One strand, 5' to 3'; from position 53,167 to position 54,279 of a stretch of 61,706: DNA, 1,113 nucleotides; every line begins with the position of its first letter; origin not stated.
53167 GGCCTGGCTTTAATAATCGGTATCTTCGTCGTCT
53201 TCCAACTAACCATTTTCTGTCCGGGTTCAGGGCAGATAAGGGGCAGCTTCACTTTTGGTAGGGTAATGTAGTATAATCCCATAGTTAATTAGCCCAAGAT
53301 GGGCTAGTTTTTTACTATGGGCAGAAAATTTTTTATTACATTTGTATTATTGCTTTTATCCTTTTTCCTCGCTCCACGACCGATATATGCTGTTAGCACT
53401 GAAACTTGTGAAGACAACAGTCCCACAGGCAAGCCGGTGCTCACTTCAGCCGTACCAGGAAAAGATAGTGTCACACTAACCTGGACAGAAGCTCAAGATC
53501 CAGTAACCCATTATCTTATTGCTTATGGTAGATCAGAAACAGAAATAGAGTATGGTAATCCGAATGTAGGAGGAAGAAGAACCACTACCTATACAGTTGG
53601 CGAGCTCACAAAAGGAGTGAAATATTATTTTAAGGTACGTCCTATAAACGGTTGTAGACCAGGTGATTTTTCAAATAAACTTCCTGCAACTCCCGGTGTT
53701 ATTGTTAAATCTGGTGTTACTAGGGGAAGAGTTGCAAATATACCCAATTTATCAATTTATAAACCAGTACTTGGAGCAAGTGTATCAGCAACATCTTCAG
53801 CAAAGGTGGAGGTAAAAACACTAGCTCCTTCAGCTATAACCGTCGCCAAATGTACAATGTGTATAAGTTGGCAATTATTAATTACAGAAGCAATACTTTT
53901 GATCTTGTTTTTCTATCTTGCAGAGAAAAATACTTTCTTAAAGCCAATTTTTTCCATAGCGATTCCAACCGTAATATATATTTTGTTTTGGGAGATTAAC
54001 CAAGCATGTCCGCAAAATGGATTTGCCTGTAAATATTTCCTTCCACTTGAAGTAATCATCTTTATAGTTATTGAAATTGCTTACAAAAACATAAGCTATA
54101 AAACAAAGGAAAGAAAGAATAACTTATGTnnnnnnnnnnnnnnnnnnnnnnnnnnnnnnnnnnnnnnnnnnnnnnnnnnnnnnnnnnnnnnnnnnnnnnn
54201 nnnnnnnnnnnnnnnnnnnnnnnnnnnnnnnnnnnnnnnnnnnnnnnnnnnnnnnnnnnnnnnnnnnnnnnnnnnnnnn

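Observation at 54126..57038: Single polypeptide combining polymerase, membrane channel, LysM wall anchor and epimerase-like beta-helix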

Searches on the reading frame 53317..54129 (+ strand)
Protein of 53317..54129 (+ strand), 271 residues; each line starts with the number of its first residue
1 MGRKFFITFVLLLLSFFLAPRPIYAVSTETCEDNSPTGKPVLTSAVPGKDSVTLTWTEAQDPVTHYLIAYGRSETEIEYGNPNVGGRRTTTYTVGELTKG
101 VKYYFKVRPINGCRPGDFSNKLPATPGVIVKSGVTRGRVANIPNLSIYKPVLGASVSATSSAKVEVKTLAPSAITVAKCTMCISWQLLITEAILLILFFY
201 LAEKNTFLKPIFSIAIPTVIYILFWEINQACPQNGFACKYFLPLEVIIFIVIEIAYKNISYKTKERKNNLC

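Call 3: search_protein_families(library=pfam, proteins=[window:53317-54129:+], max_evalue=0.01)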
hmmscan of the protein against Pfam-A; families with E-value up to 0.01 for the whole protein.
window:53317-54129:+ (271 aa): 1 family
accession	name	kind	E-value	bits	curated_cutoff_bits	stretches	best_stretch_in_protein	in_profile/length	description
PF00041.27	fn3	-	2.2e-10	41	25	1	48-122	12-81/84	Fibronectin type III domain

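Call 52: search_protein_families(library=ncbifam, proteins=[window:53317-54129:+], max_evalue=0.1)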
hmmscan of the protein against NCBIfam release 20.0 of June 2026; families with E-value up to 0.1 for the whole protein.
window:53317-54129:+ (271 aa): 1 family
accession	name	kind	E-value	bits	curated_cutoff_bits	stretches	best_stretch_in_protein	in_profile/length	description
NF041611.1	exoglucan_CbhB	equivalog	0.022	12.8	1950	1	32-156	702-912/997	exoglucanase CbhB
